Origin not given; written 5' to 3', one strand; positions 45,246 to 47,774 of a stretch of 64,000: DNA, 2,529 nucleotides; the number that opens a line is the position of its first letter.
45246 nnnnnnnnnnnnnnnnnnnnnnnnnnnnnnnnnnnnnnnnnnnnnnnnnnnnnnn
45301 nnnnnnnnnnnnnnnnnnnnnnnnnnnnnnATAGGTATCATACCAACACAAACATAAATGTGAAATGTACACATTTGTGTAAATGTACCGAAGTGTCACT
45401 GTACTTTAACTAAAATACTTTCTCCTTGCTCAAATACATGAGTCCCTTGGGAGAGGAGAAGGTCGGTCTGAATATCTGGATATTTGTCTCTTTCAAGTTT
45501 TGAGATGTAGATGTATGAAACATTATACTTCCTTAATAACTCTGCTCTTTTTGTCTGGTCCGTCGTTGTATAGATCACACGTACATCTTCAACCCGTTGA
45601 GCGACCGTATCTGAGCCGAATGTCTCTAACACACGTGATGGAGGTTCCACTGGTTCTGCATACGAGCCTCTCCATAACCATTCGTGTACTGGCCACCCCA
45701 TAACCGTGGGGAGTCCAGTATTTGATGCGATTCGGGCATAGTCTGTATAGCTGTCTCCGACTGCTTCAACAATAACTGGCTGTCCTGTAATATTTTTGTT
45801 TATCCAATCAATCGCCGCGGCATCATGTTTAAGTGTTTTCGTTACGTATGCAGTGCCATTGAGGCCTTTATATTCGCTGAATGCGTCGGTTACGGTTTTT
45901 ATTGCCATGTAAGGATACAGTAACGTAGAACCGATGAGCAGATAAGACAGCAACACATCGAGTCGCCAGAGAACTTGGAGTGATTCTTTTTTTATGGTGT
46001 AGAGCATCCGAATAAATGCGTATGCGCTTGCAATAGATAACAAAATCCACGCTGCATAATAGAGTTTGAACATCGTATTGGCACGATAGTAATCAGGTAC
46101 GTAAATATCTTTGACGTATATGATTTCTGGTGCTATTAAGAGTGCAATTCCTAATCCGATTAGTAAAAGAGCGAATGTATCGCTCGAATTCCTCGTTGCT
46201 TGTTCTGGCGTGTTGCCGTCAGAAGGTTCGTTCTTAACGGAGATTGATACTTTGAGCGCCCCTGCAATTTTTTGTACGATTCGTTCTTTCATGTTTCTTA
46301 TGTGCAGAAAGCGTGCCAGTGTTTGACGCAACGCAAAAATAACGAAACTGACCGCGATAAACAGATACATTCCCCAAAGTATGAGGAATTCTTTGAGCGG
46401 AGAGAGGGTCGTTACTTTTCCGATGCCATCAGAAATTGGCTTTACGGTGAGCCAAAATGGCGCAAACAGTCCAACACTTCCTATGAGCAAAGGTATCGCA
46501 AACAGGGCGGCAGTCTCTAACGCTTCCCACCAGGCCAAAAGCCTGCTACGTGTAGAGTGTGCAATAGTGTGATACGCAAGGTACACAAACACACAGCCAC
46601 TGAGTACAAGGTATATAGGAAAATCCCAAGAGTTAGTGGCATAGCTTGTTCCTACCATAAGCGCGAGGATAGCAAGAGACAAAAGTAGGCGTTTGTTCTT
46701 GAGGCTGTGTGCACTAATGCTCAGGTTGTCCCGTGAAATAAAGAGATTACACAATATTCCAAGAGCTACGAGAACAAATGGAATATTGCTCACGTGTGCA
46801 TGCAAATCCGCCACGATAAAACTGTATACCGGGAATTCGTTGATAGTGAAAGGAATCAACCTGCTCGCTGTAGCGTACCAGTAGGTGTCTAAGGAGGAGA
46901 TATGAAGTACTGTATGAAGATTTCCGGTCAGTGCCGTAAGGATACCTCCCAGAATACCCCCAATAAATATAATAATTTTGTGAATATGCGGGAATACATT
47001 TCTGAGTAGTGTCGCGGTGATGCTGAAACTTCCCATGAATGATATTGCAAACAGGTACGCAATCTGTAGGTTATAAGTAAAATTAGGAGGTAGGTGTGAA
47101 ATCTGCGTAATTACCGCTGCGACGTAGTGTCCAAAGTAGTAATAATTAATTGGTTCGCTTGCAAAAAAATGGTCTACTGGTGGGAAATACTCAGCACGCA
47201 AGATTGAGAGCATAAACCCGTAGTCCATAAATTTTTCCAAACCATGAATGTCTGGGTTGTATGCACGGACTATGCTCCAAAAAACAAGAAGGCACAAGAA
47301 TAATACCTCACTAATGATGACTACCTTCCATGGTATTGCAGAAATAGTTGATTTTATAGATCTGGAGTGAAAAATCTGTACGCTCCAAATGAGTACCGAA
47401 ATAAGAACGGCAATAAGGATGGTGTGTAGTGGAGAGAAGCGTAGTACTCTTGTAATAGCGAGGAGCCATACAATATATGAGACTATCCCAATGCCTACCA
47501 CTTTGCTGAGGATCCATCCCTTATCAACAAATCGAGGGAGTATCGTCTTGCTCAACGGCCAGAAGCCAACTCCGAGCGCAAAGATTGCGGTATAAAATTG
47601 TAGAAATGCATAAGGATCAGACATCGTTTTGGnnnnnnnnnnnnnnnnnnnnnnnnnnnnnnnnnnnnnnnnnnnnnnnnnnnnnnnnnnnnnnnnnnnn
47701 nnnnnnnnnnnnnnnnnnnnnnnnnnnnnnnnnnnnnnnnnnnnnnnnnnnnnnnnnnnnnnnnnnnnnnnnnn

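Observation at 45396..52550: Four GT-C-type membrane glycosyltransferase-like genes (including two PMT/ArnT-like paralogs) directly upstream of, and co-directional with, the pilin/type IV secretion genes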

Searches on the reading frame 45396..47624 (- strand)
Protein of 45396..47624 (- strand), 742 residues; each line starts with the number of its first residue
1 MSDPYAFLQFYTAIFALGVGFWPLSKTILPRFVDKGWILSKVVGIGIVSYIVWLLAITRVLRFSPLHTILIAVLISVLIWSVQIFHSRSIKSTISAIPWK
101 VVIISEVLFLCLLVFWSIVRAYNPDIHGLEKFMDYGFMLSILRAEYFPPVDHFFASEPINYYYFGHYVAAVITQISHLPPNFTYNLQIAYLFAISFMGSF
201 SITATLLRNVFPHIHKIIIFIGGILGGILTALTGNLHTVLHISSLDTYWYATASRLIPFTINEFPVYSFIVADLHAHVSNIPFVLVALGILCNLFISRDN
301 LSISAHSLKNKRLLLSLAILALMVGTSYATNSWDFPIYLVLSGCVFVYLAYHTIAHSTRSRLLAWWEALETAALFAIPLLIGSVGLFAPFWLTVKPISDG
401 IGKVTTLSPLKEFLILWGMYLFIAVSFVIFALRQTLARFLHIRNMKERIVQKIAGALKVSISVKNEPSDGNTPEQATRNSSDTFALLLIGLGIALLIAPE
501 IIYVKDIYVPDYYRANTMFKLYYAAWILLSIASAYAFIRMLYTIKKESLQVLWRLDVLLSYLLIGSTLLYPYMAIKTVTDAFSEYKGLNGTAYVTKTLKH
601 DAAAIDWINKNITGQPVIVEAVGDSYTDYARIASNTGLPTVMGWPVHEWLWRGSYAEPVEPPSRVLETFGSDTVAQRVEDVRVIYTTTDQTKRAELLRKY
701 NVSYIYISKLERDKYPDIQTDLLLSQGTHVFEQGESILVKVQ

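Call 4: search_protein_families(library=pfam, proteins=[window:45396-47624:-], max_evalue=0.01)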
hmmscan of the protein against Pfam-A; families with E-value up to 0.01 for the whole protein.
window:45396-47624:- (742 aa): 1 family
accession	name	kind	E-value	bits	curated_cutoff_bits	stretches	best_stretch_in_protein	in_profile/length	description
PF10060.15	DUF2298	-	5.6e-107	359.1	27.8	1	47-529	1-488/488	Uncharacterized membrane protein (DUF2298)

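Call 8: search_protein_families(library=ncbifam, proteins=[window:45396-47624:-], max_evalue=0.01)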
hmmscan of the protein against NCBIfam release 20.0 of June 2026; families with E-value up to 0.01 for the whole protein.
window:45396-47624:- (742 aa): 1 family
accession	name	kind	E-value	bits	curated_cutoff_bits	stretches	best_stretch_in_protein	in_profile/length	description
TIGR03662.1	Chlor_Arch_YYY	subfamily_domain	1.3e-169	566.3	300.25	1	7-740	5-725/727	chlor_Arch_YYY domain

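Call 12: search_solved_structures(query=window:45396-47624:-, max_evalue=1)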
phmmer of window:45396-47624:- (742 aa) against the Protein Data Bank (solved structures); distinct sequences matched with E-value up to 1: 0.

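Call 29: find_homologous_proteins(query=window:45396-47624:-, max_evalue=0.00001)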
Query window:45396-47624:- (742 aa): 1364 proteins with E <= 0.00001 among 8000 candidates; the best 120 are listed.
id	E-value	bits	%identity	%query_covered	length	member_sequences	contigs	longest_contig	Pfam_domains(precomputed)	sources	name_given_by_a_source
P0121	0.0e+0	1620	98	100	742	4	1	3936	PF10060.16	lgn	-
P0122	7.8e-291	985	59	100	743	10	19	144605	PF10060.16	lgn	-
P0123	1.9e-242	825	52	100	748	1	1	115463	PF10060.16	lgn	-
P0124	1.4e-221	756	49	100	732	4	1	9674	PF10060.16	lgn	-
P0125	1.2e-214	733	49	100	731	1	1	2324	PF10060.16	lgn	-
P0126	3.9e-193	662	51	83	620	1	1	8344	PF10060.16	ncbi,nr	ncbi:hypothetical protein KC571_01705, partial [candidate division WWE3 bacterium]|nr:hypothetical p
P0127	1.9e-179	617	42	99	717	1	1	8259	PF10060.16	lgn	-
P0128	2.2e-178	613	42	100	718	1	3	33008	PF10060.16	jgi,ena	-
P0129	2.1e-176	607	42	100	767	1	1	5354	PF10060.16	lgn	-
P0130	3.4e-167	576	42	96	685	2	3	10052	PF10060.16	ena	-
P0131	5.5e-166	572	41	96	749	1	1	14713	PF10060.16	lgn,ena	-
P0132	6.6e-166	572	42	100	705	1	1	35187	PF10060.16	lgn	-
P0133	6.0e-163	562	38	100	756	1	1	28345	PF10060.16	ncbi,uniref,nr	ncbi:hypothetical protein KC614_01565 [candidate division WWE3 bacterium]|uniref:Chlor_Arch_YYY doma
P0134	3.9e-162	559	40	100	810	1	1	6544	PF10060.16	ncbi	-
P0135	7.9e-160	552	41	99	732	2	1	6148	PF10060.16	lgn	-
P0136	2.6e-158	547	41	96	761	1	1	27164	PF10060.16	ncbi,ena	-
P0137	2.1e-157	544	46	82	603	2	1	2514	PF10060.16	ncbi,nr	ncbi:hypothetical protein KC573_02695, partial [candidate division WWE3 bacterium]|nr:hypothetical p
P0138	1.3e-153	531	40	94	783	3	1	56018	PF10060.16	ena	-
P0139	7.2e-153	529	38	100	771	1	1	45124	PF10060.16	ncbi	-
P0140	3.7e-152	526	40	97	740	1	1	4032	PF10060.16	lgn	-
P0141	4.3e-151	523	42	99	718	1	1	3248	PF10060.16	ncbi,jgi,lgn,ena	-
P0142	4.6e-148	513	40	99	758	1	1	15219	PF10060.16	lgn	-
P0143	1.6e-144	501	42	85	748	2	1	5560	PF10060.16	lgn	-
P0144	3.4e-143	497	39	99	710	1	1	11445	PF10060.16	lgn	-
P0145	5.4e-135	470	38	98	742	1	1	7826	PF10060.16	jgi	-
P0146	2.8e-134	467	36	97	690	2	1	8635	PF10060.16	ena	-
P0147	6.3e-133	463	37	100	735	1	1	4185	PF10060.16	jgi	-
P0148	7.6e-133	463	38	97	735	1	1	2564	PF10060.16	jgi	jgi:YYY domain-containing protein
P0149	9.3e-132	459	38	99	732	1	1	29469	PF10060.16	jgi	jgi:YYY domain-containing protein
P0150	1.4e-131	458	37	100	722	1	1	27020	PF10060.16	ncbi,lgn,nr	ncbi:hypothetical protein HZA75_06495 [Candidatus Roizmanbacteria bacterium]|nr:hypothetical protein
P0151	9.8e-131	456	37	99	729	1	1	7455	PF10060.16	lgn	-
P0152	1.8e-130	455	38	98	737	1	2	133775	PF10060.16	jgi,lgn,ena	-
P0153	2.4e-129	451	37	99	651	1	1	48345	PF10060.16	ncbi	-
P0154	5.5e-129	450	37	99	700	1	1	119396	PF10060.16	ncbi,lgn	-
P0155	1.8e-128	448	37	98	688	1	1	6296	PF10060.16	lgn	-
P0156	5.1e-128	447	36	96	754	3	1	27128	PF10060.16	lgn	-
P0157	5.6e-128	447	37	99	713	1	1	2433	PF10060.16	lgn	-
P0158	6.0e-128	446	35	98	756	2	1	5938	PF10060.16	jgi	-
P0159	6.6e-127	443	36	100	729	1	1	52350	PF10060.16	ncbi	-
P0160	7.3e-127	443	37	98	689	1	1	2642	PF10060.16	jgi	-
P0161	9.0e-127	443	38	96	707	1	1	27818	PF10060.16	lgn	-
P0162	1.4e-126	442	37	98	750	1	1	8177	PF10060.16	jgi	jgi:uncharacterized membrane protein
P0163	1.8e-126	442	37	100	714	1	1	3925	PF10060.16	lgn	-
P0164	2.0e-126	441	37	99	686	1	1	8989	PF10060.16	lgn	-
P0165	2.4e-126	441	36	100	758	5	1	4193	PF10060.16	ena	-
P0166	2.5e-126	441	37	100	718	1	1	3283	PF10060.16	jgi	jgi:uncharacterized membrane protein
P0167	2.5e-126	441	37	97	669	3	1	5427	PF10060.16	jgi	jgi:uncharacterized membrane protein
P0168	4.3e-126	440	38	100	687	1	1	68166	PF10060.16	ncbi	ncbi:MAG: DUF2298 domain-containing protein [Microgenomates group bacterium]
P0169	5.5e-126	440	37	98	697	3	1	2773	PF10060.16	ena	-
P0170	1.1e-125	439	35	100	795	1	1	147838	PF10060.16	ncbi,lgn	-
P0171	1.3e-125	439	37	99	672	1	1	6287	PF10060.16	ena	-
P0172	1.3e-125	439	36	98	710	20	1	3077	PF10060.16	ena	-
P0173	1.3e-125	439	39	99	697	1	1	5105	PF10060.16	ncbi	-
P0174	1.5e-125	438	38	99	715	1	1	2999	PF10060.16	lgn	-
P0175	1.7e-125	438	36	97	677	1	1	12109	PF10060.16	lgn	-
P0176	1.8e-125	438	37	98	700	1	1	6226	PF10060.16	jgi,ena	-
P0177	1.9e-125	438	37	100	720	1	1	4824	PF10060.16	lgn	-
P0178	4.1e-125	437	37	100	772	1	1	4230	PF10060.16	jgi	jgi:uncharacterized membrane protein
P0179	5.0e-125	437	37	98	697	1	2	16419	PF10060.16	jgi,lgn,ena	-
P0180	6.9e-125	436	37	96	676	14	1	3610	PF10060.16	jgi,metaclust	metaclust:\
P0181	6.9e-125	436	37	100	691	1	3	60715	PF10060.16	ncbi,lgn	-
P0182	9.0e-125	436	36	98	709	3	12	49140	PF10060.16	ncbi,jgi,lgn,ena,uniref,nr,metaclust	ncbi:MAG: hypothetical protein A2785_02725 [Candidatus Chisholmbacteria bacterium RIFCSPHIGHO2_01_FU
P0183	1.1e-124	436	37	97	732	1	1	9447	PF10060.16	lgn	-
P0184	1.1e-124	436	37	100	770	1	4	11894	PF10060.16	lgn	-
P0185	1.2e-124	436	37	97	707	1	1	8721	PF10060.16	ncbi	-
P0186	1.6e-124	435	37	100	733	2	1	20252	PF10060.16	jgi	jgi:uncharacterized membrane protein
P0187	1.7e-124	435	37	99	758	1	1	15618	PF10060.16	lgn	-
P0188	1.9e-124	435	36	100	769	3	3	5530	PF10060.16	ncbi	-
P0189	2.4e-124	435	37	100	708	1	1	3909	PF10060.16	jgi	jgi:uncharacterized membrane protein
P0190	3.2e-124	434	38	100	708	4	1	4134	PF10060.16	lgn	-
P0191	3.5e-124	434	36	100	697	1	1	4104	PF10060.16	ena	-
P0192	3.7e-124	434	36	99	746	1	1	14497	PF10060.16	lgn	-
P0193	5.1e-124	433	36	100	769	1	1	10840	PF10060.16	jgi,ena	-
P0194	5.4e-124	433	37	97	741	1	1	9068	PF10060.16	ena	-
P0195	5.5e-124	433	36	97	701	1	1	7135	PF10060.16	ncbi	-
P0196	5.6e-124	433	36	99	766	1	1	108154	PF10060.16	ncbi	-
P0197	5.8e-124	433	35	99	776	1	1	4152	PF10060.16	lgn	-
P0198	5.8e-124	433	37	98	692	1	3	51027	PF10060.16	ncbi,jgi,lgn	-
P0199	6.5e-124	433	36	99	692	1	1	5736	PF10060.16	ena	-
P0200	6.5e-124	433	36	100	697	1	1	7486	PF10060.16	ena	-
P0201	6.6e-124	433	37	99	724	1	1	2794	PF10060.16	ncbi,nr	ncbi:MAG: DUF2298 domain-containing protein [Candidatus Pacearchaeota archaeon]|nr:DUF2298 domain-co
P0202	7.1e-124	433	37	99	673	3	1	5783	PF10060.16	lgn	-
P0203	7.4e-124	433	37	100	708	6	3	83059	PF10060.16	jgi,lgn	jgi:uncharacterized membrane protein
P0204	1.5e-123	432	37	97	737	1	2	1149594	PF10060.16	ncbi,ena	-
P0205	1.6e-123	432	37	100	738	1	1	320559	PF10060.16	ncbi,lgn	-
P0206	1.6e-123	432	38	100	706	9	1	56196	PF10060.16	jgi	jgi:YYY domain-containing protein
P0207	1.9e-123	432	35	97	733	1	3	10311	PF10060.16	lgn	-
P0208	2.0e-123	431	34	99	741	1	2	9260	PF10060.16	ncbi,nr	ncbi:MAG TPA: DUF2298 domain-containing protein [Patescibacteria group bacterium]|nr:DUF2298 domain-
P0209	2.3e-123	431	37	100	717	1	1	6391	PF10060.16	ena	-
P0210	2.4e-123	431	35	100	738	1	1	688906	PF10060.16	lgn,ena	-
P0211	2.6e-123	431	36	100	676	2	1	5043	PF10060.16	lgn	-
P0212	3.3e-123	431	36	100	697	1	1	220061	PF10060.16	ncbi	-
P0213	3.3e-123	431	34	98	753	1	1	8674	PF10060.16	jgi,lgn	-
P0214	4.7e-123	430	37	100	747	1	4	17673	PF10060.16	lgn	-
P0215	4.7e-123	430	36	100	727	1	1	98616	PF10060.16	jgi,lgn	-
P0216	5.2e-123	430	35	99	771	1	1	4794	PF10060.16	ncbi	-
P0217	7.7e-123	430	38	100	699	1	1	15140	PF10060.16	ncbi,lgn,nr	ncbi:MAG: hypothetical protein HYV39_03395 [Candidatus Levybacteria bacterium]|nr:hypothetical prote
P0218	8.2e-123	429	37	99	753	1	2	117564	PF10060.16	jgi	-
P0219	8.7e-123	429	36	99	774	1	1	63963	PF10060.16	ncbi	-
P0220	9.1e-123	429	36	100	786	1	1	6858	PF10060.16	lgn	-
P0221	9.8e-123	429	36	98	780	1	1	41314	PF10060.16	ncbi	-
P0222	1.3e-122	429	36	98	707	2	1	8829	PF10060.16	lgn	-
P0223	1.4e-122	429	37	100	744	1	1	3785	PF10060.16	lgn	-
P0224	1.5e-122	429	37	100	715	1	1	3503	PF10060.16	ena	-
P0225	1.7e-122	428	36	99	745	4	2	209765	PF10060.16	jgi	jgi:uncharacterized membrane protein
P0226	2.1e-122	428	36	57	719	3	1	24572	PF10060.16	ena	-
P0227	2.3e-122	428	36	96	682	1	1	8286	PF10060.16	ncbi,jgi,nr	ncbi:hypothetical protein FJZ41_01480 [Candidatus Shapirobacteria bacterium]|nr:hypothetical protein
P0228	2.5e-122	428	37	99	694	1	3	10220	PF10060.16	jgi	-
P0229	4.4e-122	427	35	100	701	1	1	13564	PF10060.16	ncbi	-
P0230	4.6e-122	427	35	68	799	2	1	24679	PF10060.16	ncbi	-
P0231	6.2e-122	427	36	100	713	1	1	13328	PF10060.16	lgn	-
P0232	6.4e-122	427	36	99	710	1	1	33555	PF10060.16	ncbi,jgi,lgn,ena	-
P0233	8.9e-122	426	36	48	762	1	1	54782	PF10060.16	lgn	-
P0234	9.0e-122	426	37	96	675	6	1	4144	PF10060.16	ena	-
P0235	9.1e-122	426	34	98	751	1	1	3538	PF10060.16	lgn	-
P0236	9.2e-122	426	36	100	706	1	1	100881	PF10060.16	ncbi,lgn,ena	-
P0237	9.5e-122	426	36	99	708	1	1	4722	PF10060.16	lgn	-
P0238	1.0e-121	426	35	53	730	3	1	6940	PF10060.16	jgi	jgi:uncharacterized membrane protein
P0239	1.0e-121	426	38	98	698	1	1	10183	PF10060.16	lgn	-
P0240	1.1e-121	426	36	99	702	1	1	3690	PF10060.16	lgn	-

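Call 34: find_related_loci(query=A1, collection=genome_contigs, flank=10000)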
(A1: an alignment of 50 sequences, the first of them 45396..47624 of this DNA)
Query A1 (742 aa) in genome_contigs; peptide patterns used: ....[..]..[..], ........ (x = any residue, [..] = any of these).
599 stretches matched a pattern (row limit reached: there are more); 586 encode a relative of the query (tblastn E <= 1e-3); the best 80 are kept; 80 distinct loci.
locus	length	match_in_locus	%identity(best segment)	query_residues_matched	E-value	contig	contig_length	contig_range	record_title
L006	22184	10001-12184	49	1-740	0e+0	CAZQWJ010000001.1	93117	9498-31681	MAG TPA_asm: uncultured Candidatus Saccharibacteria bacterium isolate SRP193661_co1_99 genome assembly, contig: NODE_285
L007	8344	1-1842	51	122-740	0e+0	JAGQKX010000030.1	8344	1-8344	MAG: candidate division WWE3 bacterium isolate HKST-UBA01 NODE_30_length_8344_cov_3.982460, whole genome shotgun sequenc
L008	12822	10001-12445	40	1-736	7e-180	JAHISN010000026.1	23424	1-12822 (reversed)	MAG: Patescibacteria group bacterium isolate MM_PC_MetaG.mb.174 MM_PC_MetaG.mb.174_k141_634062, whole genome shotgun seq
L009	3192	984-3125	42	1-738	3e-166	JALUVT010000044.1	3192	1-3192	MAG: bacterium isolate 128-326_metabat2_scaf2bin.069_VB 128-326_scaffold_19412_c1, whole genome shotgun sequence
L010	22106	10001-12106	39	1-742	1e-149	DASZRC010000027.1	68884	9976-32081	MAG TPA_asm: Patescibacteria group bacterium isolate SMAG_U6014 k141_438418, whole genome shotgun sequence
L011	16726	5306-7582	36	2-742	2e-144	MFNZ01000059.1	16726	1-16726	MAG: Candidatus Levybacteria bacterium RIFCSPHIGHO2_02_FULL_37_13 rifcsphigho2_02_scaffold_8339, whole genome shotgun se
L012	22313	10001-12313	37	1-742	1e-142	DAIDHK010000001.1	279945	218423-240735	MAG TPA_asm: Candidatus Levyibacteriota bacterium isolate clean343 NODE_1_length_279945_cov_11.784799, whole genome shot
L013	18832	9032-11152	36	3-742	6e-142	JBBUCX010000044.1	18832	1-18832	MAG: Patescibacteria group bacterium isolate H51-bin115_1 H51_bin115_1_000000000044, whole genome shotgun sequence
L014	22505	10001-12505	36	1-742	4e-142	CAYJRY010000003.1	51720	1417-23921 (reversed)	MAG TPA_asm: uncultured Gammaproteobacteria bacterium isolate ERP125453_co1_466 genome assembly, contig: NODE_443_length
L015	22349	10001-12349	35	2-741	2e-141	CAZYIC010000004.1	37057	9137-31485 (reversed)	MAG TPA_asm: uncultured Gammaproteobacteria bacterium isolate binchicken_co38_456 genome assembly, contig: NODE_2366_len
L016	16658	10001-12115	35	1-742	6e-141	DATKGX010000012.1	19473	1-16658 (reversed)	MAG TPA_asm: Patescibacteria group bacterium isolate SMAG_U14562 k141_37526, whole genome shotgun sequence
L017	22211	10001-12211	37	2-742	2e-140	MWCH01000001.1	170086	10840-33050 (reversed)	MAG: Microgenomates group bacterium ADurb.Bin219 BWY24_contig000001, whole genome shotgun sequence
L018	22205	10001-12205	36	1-741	1e-139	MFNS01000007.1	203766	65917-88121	MAG: Candidatus Levybacteria bacterium RIFCSPHIGHO2_01_FULL_40_16 rifcsphigho2_01_scaffold_68, whole genome shotgun sequ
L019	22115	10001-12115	37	1-741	1e-139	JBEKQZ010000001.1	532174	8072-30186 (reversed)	MAG: Candidatus Levyibacteriota bacterium isolate SPRUCE 49 SPRUCE_49_1, whole genome shotgun sequence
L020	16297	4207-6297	36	1-736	1e-139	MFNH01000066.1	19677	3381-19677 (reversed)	MAG: Candidatus Levybacteria bacterium RBG_16_35_11 RBG_16_scaffold_7941, whole genome shotgun sequence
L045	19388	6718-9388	36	2-742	6e-133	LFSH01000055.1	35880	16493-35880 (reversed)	MAG: Clostridiales bacterium DTU070 scaffold7827, whole genome shotgun sequence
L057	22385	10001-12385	35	1-742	2e-131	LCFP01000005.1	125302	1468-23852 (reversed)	MAG: Candidatus Gottesmanbacteria bacterium GW2011_GWA2_43_14 UV73_C0005, whole genome shotgun sequence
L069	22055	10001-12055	36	23-742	2e-129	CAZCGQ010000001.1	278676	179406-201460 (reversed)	MAG TPA_asm: uncultured Gammaproteobacteria bacterium isolate SRP332253_co2_135 genome assembly, contig: NODE_9_length_2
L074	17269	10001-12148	36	8-742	7e-129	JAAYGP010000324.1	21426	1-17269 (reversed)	MAG: Clostridiaceae bacterium isolate AS09scLD_248 352641_AS09, whole genome shotgun sequence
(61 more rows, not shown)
